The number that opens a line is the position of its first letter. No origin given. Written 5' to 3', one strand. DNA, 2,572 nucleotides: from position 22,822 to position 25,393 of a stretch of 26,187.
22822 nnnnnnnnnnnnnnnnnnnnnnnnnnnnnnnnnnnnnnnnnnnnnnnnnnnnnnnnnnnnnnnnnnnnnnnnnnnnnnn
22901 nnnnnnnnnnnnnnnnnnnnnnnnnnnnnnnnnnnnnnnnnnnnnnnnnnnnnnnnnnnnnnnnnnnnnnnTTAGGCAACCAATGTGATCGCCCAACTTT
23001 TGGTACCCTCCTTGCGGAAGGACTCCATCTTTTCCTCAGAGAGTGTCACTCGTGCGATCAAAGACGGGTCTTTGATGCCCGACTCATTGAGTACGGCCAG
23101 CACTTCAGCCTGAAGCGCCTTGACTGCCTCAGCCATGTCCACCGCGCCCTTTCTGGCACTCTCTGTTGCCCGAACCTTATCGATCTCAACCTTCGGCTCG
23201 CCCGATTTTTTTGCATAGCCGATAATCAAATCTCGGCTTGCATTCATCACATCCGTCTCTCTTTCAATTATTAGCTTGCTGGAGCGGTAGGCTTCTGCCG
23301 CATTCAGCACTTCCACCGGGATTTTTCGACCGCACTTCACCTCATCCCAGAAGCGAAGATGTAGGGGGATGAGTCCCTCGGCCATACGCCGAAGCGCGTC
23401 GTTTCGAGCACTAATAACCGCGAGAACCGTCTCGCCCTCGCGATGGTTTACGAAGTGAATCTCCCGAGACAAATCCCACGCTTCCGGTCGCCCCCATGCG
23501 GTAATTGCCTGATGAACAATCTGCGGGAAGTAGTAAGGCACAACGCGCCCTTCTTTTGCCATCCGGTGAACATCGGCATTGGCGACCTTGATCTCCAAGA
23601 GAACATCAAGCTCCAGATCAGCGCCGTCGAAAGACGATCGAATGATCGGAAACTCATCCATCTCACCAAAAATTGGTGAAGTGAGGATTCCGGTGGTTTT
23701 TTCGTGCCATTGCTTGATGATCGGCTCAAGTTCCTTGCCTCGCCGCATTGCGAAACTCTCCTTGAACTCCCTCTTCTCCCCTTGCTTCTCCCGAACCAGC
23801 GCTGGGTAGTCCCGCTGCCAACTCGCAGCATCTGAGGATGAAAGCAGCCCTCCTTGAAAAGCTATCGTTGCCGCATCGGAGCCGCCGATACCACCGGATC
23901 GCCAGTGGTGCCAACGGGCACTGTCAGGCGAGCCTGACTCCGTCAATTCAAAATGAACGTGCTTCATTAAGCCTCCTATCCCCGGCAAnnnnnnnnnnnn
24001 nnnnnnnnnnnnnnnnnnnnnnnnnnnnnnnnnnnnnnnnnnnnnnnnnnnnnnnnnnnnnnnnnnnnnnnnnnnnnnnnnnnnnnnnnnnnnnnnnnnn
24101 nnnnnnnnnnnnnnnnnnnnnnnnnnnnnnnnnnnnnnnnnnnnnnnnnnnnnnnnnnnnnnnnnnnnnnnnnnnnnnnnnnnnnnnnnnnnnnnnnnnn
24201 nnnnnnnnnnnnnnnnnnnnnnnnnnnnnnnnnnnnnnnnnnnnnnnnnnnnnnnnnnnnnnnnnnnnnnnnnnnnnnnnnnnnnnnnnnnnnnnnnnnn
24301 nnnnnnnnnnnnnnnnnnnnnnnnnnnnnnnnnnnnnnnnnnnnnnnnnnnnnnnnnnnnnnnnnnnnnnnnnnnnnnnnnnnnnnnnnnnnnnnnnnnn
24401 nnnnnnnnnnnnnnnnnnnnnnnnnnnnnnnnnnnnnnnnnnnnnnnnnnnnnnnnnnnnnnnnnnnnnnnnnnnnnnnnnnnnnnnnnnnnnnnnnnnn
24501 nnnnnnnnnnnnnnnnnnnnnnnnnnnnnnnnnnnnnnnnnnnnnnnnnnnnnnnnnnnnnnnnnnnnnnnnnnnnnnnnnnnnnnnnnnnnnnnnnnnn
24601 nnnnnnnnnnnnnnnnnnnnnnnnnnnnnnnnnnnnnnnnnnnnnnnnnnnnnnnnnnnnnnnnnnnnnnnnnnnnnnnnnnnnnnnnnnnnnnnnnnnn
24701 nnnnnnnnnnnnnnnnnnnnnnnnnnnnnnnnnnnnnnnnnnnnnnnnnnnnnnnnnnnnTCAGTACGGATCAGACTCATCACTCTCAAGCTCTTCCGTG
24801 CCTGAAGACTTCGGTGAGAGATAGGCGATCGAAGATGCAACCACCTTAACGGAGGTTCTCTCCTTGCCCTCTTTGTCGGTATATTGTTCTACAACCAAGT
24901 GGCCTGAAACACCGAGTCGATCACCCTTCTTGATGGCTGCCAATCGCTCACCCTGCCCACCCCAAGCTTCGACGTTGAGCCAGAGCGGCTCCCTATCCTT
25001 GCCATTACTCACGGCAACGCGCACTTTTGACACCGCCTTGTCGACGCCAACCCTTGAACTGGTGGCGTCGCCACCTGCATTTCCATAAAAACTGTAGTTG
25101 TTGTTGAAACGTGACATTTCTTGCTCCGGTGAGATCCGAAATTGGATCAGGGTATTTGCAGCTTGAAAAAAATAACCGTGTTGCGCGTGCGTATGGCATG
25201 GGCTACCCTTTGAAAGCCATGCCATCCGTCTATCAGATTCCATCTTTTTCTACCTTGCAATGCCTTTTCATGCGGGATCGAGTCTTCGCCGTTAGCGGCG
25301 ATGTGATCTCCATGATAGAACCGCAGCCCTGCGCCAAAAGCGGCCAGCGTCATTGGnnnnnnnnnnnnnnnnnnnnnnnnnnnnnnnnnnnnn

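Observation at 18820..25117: Dispersed Red-like recombination kit with a tandem-duplicated Sak3 domain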

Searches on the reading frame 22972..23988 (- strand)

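Call 3: search_protein_families(library=pfam, proteins=[window:22972-23988:-], max_evalue=0.1)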
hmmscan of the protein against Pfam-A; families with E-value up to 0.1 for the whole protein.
window:22972-23988:- (338 aa): 1 family
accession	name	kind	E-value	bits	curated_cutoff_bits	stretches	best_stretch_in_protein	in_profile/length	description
PF09588.16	YqaJ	-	5.9e-14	53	22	1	26-163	2-146/150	YqaJ-like viral recombinase domain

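Call 4: search_protein_families(library=phrogs, proteins=[window:22972-23988:-], max_evalue=0.01)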
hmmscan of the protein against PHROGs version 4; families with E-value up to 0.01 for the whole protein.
window:22972-23988:- (338 aa): 3 families
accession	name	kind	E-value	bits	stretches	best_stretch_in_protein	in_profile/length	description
phrog_434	-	DNA, RNA and nucleotide metabolism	6.7e-16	59.5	1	20-162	54-192/372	RecE-like recombination exonuclease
phrog_149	-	DNA, RNA and nucleotide metabolism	3.5e-06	26.6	1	23-249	601-828/1242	exonuclease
phrog_7655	-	DNA, RNA and nucleotide metabolism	0.00035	20.5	1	25-162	12-140/551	RecE-like recombination exonuclease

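Call 51: search_protein_families(library=ncbifam, proteins=[window:22972-23967:-], max_evalue=0.001)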
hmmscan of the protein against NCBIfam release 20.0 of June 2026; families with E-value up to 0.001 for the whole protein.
window:22972-23967:- (331 aa): 1 family
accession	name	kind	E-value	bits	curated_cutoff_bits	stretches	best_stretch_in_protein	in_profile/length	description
TIGR03033.1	phage_rel_nuc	subfamily_domain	2.3e-15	57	68.05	1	16-155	6-138/153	lambda-exonuclease family protein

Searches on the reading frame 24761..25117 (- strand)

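Call 51: search_protein_families(library=ncbifam, proteins=[window:24761-25117:-], max_evalue=0.001)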
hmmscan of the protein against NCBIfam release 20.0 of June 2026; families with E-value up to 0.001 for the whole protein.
window:24761-25117:- (118 aa): 12 families
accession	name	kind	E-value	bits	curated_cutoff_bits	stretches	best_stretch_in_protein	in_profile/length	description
TIGR00621.2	ssb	subfamily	2.9e-10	40.7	53.95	1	10-110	9-116/165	single-stranded DNA-binding protein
NF006039.0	PRK08182.1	subfamily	5e-10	39.6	70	1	40-100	49-110/150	single-stranded DNA-binding protein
NF005674.0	PRK07459.1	equivalog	5.5e-10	39.2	161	1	9-110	7-111/121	single-stranded DNA-binding protein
NF004948.0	PRK06293.1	equivalog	2.1e-09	37.5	156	1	24-105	20-103/161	single-stranded DNA-binding protein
NF005241.0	PRK06751.1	equivalog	3.2e-08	33.9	313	1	30-114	31-117/173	single-stranded DNA-binding protein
NF005851.0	PRK07772.1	subfamily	7.8e-07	29.4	194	1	40-98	48-107/191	single-stranded DNA-binding protein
NF004512.0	PRK05853.1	equivalog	8.2e-07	29.1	215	1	20-97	18-103/168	hypothetical protein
NF005580.0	PRK07275.1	subfamily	1.4e-05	25.4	254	1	34-105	31-108/162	single-stranded DNA-binding protein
NF006445.0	PRK08763.1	subfamily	1.4e-05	25.3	246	1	14-108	14-116/164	single-stranded DNA-binding protein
NF006297.0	PRK08486.1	equivalog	0.00013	22.2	212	1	33-111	36-116/182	single-stranded DNA-binding protein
NF005579.0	PRK07274.1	equivalog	0.00024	20.8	169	1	25-102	22-104/131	single-stranded DNA-binding protein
NF005406.0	PRK06958.1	subfamily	0.00081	19.9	252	0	11-109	10-117/182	single-stranded DNA-binding protein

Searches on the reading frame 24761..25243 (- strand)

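Call 3: search_protein_families(library=pfam, proteins=[window:24761-25243:-], max_evalue=0.1)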
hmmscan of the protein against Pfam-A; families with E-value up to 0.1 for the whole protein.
window:24761-25243:- (160 aa): 1 family
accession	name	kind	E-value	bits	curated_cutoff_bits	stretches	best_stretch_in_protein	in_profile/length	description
PF00436.31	SSB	-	2e-14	53.9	26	1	48-140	2-102/104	Single-strand binding protein family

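Call 4: search_protein_families(library=phrogs, proteins=[window:24761-25243:-], max_evalue=0.01)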
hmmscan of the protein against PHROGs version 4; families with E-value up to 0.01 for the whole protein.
window:24761-25243:- (160 aa): 1 family
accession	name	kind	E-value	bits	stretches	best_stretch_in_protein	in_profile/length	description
phrog_44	-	DNA, RNA and nucleotide metabolism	4.3e-20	73.6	1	35-148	75-196/271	single strand DNA binding protein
